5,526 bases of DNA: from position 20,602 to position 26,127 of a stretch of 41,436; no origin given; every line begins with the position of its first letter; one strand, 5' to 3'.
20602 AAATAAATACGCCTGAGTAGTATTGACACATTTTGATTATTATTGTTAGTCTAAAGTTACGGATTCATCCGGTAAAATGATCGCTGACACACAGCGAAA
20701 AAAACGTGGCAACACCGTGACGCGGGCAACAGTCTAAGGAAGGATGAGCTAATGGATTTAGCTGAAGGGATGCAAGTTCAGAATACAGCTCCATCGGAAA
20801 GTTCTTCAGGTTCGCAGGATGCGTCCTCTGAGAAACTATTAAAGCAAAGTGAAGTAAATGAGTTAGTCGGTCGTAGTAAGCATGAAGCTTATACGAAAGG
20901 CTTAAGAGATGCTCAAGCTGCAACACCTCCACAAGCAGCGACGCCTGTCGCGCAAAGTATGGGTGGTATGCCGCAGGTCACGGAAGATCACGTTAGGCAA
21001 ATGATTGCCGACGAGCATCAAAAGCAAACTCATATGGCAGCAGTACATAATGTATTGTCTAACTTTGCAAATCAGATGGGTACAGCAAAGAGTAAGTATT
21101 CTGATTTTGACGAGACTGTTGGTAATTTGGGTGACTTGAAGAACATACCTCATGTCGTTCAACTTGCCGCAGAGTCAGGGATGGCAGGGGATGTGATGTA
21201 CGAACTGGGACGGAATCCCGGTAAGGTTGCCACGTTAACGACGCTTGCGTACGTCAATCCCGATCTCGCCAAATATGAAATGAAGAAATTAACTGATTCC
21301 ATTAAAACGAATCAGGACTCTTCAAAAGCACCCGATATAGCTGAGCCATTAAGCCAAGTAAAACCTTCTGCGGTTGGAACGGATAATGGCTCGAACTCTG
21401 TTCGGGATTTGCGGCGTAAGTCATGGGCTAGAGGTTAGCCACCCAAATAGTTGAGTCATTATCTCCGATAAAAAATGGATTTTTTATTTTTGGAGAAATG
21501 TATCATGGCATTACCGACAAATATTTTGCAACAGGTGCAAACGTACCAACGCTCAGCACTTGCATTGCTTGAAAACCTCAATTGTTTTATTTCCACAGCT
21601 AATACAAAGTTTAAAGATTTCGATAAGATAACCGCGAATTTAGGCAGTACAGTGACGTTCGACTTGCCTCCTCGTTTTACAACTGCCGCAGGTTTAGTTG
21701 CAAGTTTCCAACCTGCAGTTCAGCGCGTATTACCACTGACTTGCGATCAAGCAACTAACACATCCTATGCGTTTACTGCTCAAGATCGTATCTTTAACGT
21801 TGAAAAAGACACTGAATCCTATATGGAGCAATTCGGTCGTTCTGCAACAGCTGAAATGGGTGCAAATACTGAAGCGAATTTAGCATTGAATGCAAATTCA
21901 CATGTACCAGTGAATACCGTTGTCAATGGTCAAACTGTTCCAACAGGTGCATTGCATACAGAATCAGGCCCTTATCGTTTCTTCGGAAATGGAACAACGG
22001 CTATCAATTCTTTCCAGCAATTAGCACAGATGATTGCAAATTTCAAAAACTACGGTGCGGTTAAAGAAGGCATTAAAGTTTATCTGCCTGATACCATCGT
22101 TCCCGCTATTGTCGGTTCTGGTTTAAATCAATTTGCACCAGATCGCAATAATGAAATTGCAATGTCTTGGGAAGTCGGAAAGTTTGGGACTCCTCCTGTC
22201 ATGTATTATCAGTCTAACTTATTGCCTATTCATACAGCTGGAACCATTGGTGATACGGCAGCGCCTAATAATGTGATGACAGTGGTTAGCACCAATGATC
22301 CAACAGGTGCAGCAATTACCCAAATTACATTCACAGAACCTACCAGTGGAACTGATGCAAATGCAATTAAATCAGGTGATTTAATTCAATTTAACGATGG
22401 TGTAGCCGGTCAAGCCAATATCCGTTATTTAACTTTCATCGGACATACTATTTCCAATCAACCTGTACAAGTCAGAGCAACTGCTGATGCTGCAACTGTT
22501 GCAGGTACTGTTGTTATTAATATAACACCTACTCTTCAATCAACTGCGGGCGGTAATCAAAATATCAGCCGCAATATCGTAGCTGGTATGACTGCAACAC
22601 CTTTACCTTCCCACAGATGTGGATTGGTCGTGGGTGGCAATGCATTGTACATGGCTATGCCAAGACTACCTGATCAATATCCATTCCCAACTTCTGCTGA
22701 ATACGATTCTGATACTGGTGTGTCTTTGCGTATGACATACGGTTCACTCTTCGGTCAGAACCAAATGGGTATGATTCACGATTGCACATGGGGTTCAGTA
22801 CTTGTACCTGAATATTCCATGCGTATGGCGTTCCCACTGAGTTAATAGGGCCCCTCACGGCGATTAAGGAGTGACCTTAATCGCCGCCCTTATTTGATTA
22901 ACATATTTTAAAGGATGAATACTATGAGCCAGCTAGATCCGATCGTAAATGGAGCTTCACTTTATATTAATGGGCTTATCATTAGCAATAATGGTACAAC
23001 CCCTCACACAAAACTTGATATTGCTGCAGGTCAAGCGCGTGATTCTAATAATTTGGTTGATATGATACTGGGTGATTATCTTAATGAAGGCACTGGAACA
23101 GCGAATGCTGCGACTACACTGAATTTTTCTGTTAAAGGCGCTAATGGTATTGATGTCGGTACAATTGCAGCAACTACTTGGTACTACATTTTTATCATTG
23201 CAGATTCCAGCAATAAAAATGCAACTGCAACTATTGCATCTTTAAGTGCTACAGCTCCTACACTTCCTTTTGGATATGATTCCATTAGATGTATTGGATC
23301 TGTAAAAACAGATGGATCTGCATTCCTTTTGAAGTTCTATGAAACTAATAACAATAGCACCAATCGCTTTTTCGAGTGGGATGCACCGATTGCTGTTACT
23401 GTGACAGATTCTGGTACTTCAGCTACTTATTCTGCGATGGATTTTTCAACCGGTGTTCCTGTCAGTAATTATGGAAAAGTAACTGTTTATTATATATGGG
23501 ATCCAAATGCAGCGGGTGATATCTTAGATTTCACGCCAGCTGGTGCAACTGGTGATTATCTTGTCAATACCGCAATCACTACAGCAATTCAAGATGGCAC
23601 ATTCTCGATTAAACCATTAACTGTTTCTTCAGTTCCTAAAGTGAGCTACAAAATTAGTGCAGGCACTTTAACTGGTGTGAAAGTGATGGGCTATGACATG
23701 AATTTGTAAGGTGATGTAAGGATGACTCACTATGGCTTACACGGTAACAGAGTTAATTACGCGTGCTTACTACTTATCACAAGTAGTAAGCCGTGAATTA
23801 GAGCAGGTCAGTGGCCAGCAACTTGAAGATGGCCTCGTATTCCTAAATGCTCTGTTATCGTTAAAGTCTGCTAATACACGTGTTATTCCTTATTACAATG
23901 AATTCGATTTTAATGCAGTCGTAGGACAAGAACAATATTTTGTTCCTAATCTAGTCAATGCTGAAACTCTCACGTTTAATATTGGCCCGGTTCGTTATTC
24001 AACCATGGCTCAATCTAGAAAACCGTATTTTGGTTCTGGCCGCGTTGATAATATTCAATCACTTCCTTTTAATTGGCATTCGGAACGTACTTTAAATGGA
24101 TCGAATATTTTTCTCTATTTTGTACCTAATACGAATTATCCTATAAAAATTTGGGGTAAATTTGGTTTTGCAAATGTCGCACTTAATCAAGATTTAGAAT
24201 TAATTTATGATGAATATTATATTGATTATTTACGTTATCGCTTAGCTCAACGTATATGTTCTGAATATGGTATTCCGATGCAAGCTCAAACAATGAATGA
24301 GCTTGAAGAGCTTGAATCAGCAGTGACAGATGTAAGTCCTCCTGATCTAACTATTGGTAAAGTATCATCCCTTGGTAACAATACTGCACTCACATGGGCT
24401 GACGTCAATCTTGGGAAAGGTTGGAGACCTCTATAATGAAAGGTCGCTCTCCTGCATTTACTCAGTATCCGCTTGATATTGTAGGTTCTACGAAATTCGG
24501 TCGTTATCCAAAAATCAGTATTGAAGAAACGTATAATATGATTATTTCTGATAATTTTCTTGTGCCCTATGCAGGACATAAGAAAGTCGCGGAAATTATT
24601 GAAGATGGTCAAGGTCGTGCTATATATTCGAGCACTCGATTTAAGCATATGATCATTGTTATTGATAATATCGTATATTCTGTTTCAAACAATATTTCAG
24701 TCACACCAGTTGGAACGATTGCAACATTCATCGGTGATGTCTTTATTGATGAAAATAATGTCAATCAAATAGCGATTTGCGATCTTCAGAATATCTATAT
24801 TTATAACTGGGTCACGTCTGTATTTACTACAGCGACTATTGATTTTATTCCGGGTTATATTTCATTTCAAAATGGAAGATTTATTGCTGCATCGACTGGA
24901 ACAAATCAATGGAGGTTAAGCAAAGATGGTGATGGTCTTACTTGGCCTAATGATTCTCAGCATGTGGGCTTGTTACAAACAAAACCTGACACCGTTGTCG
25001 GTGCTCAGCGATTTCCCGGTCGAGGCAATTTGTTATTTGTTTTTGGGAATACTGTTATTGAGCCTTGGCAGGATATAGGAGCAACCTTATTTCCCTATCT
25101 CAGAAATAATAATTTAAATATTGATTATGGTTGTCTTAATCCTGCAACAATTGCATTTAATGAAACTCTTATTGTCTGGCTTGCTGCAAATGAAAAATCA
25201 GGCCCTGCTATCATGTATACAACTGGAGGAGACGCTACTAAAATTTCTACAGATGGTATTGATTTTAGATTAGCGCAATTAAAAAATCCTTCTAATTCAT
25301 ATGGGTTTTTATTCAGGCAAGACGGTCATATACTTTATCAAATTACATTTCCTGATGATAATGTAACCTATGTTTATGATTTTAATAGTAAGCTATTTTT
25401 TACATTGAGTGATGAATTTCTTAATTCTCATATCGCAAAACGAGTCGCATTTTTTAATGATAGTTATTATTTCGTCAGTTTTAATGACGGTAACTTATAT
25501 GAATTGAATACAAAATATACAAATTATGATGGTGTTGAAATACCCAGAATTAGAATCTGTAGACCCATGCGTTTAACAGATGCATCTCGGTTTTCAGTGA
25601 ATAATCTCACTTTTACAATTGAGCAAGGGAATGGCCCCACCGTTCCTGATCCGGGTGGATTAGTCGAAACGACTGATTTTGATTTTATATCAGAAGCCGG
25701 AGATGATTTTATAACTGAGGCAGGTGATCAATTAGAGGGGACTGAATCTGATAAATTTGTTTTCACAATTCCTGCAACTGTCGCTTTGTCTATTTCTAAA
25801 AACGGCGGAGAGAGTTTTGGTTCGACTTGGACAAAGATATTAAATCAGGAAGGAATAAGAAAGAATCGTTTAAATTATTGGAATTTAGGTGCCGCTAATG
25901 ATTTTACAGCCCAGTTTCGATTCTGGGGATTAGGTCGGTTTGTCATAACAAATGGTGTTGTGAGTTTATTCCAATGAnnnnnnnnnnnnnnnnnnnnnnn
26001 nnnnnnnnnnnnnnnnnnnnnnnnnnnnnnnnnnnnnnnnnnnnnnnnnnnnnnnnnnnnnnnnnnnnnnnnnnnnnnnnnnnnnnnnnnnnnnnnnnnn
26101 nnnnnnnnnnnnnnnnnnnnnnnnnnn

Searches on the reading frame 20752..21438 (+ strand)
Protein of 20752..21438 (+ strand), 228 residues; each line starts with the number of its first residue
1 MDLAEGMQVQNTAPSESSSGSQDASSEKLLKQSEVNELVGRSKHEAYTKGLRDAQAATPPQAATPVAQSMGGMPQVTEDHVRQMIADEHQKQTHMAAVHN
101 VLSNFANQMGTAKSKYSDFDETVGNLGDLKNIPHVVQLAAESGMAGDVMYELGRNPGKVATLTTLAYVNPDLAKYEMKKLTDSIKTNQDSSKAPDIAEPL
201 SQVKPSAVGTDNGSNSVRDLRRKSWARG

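Call 111: search_protein_families(library=phrogs, max_evalue=0.001, proteins=[window:20752-21438:+])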
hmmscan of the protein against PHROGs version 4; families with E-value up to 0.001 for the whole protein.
window:20752-21438:+ (228 aa): 1 family
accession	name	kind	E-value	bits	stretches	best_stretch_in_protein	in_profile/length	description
phrog_8865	-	head and packaging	1e-08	36.2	1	83-201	144-267/297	head scaffolding protein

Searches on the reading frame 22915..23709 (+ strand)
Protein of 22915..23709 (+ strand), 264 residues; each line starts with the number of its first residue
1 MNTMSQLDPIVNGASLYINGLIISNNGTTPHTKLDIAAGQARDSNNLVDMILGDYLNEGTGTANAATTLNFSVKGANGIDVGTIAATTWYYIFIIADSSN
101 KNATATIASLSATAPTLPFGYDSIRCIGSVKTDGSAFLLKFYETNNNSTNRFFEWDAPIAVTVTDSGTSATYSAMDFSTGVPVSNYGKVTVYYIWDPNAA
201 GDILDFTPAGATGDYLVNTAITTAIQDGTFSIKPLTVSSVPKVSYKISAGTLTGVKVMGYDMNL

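Call 7: search_protein_families(library=phrogs, proteins=[window:22915-23709:+], max_evalue=0.001)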
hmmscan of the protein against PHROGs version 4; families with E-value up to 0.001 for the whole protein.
window:22915-23709:+ (264 aa): 1 family
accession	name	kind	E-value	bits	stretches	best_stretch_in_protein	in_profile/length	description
phrog_17105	-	unknown function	1.2e-05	25.1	1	67-112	257-299/528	-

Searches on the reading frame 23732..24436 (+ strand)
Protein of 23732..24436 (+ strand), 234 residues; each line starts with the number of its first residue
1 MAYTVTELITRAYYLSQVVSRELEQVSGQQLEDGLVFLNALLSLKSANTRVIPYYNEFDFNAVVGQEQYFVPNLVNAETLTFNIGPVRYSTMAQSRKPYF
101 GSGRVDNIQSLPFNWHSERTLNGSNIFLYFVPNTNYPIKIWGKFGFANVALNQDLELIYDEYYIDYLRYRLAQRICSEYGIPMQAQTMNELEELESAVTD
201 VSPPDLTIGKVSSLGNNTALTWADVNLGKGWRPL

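Call 111: search_protein_families(library=phrogs, max_evalue=0.001, proteins=[window:23732-24436:+])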
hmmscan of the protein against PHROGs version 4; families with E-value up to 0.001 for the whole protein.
window:23732-24436:+ (234 aa): 2 families
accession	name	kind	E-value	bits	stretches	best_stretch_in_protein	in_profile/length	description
phrog_12985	-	unknown function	2.9e-05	24.9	1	4-186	3-196/238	-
phrog_637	-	connector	0.00022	22.1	0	2-55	3-57/156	head-tail adaptor Ad3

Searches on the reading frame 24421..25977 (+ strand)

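Call 7: search_protein_families(library=phrogs, proteins=[window:24421-25977:+], max_evalue=0.001)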
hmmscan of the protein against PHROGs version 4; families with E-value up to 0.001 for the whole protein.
window:24421-25977:+ (518 aa): 1 family
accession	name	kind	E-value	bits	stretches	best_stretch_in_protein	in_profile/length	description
phrog_578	-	connector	2.7e-47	162.4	1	41-419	37-414/486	head closure Hc3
